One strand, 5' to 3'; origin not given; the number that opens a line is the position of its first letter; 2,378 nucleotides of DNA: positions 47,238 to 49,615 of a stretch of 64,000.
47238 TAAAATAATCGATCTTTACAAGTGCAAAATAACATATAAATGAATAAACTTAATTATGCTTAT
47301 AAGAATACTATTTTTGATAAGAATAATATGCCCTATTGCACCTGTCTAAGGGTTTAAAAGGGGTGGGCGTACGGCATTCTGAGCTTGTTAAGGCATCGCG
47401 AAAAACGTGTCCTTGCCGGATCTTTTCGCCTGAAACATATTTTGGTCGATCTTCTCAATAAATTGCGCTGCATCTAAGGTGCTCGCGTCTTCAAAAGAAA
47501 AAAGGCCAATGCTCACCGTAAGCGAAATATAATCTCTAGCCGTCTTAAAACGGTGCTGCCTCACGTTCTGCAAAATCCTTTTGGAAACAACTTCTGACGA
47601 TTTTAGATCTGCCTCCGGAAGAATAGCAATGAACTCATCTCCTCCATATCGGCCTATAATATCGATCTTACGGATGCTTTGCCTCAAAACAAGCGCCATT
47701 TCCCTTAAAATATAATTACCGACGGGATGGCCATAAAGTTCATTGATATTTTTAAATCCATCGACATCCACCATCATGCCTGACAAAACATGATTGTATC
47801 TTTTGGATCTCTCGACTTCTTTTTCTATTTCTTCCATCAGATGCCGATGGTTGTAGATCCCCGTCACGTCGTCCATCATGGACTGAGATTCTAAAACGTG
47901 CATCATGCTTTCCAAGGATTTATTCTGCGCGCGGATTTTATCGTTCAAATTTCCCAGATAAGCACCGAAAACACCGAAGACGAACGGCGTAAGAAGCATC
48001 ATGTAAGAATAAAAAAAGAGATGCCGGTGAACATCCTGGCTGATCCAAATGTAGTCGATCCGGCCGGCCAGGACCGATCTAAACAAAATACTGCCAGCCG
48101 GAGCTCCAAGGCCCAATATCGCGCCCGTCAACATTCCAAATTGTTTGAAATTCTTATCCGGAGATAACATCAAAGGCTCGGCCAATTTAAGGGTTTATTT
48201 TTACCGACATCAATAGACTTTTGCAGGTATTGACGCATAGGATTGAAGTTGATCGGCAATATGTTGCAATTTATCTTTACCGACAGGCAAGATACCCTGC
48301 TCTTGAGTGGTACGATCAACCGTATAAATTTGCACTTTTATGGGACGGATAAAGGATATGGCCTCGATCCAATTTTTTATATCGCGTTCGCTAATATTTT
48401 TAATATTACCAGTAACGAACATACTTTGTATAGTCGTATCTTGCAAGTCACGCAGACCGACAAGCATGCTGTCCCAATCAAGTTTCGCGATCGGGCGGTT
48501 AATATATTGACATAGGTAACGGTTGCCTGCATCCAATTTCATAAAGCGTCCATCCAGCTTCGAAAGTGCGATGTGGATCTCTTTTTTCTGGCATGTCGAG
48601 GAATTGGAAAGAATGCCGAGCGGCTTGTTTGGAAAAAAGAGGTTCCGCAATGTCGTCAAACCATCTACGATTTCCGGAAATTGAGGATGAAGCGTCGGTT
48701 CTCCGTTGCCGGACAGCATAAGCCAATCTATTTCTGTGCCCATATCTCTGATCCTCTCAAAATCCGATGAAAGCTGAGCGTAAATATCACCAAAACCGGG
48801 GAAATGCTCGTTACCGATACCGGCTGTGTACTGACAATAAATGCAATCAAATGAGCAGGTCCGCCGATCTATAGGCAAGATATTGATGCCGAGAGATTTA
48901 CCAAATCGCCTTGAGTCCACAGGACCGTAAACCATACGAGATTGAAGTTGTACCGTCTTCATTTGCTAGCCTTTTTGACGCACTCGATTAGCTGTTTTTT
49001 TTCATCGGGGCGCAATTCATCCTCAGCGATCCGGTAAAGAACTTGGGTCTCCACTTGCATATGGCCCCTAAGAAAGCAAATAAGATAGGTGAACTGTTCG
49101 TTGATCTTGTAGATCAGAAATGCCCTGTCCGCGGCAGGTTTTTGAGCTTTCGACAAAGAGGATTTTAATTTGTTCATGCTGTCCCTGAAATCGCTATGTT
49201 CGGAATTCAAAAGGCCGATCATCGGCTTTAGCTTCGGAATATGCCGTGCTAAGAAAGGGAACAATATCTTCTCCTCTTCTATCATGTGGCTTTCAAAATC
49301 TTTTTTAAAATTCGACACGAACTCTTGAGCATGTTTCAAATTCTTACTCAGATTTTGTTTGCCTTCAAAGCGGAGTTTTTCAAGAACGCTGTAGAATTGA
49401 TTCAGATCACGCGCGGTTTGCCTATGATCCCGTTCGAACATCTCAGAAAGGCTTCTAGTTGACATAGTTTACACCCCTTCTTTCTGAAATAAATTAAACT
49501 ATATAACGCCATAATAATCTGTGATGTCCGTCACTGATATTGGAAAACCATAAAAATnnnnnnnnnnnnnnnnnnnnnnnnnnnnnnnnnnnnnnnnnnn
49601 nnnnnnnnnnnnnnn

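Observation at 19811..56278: Three CRP-type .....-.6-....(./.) sites, one a perfect 28-bp palindrome, connect a resident Crp/Fnr regulator to the stress genes and the cytochrome cluster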

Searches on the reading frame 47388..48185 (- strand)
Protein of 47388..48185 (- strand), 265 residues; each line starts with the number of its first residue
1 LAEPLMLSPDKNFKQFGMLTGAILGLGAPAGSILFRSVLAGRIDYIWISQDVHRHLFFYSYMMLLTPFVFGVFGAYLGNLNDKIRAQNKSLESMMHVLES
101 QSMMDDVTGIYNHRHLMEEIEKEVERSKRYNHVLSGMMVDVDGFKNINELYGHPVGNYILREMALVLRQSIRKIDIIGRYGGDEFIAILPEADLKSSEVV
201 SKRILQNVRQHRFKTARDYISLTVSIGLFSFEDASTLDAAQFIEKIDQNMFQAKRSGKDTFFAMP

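Call 23: search_protein_families(library=pfam, proteins=[window:47388-48185:-])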
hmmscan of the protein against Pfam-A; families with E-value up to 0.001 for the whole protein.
window:47388-48185:- (265 aa): 1 family
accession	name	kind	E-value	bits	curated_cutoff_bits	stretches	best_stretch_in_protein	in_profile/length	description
PF00990.26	GGDEF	-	3.4e-39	134.6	23.8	1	103-259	2-160/161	Diguanylate cyclase, GGDEF domain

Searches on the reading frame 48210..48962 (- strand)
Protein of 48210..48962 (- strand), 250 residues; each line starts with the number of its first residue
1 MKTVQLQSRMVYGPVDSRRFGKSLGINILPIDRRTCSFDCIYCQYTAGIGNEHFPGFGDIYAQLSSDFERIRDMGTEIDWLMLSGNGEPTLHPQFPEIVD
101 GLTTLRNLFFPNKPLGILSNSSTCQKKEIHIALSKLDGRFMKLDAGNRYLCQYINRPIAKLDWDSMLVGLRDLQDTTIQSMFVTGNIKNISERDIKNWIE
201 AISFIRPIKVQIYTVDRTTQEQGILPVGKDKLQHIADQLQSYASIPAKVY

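Call 23: search_protein_families(library=pfam, proteins=[window:48210-48962:-])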
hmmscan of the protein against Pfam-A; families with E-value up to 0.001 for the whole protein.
window:48210-48962:- (250 aa): 1 family
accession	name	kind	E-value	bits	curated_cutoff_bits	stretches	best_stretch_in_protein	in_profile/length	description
PF04055.27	Radical_SAM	-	1.7e-07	32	29.5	1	34-200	5-164/166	Radical SAM superfamily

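Call 34: search_protein_families(library=ncbifam, proteins=[window:48210-48962:-], max_evalue=0.01)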
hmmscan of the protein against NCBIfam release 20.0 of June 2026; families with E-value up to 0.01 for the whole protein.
window:48210-48962:- (250 aa): 3 families
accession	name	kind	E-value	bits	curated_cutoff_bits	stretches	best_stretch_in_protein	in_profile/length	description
TIGR03972.1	rSAM_TYW1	equivalog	3.7e-05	23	317.95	1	82-207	123-240/297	4-demethylwyosine synthase TYW1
TIGR04317.1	W_rSAM_matur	equivalog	9.4e-05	21.7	380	1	35-103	13-76/349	tungsten cofactor oxidoreductase radical SAM maturase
TIGR04321.1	spiroSPASM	subfamily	0.0015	17.3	250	1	34-107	239-310/510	spiro-SPASM protein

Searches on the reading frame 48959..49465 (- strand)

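Call 7: search_protein_families(library=pfam, proteins=[window:48959-49465:-])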
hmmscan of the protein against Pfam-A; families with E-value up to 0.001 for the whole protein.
window:48959-49465:- (168 aa): 1 family
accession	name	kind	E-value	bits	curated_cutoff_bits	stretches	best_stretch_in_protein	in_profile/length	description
PF01814.28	Hemerythrin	-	8.4e-18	65.5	25.3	1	7-146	3-126/127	Hemerythrin HHE cation binding domain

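Call 34: search_protein_families(library=ncbifam, proteins=[window:48959-49465:-], max_evalue=0.01)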
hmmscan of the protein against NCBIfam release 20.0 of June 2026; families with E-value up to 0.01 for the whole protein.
window:48959-49465:- (168 aa): 5 families
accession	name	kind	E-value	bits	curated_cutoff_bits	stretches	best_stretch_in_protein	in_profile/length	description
TIGR03652.1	FeS_repair_RIC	equivalog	3.5e-11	43.3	204.7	2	9-110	75-180/216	iron-sulfur cluster repair di-iron protein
NF008221.0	PRK10992.1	equivalog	3.6e-08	33.2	254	1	12-147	85-216/220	iron-sulfur cluster repair protein YtfE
NF041614.1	FeSrepair_DnrN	equivalog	7.5e-05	23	300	1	47-144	54-151/157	iron-sulfur cluster repair protein DnrN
NF053874.1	persist_PA2171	equivalog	0.00096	19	190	0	83-158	4-69/157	PA2171 family ribosome-binding persister protein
TIGR04523.1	Mplasa_alph_rch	subfamily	0.0037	15.2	270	1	16-164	285-432/745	helix-rich protein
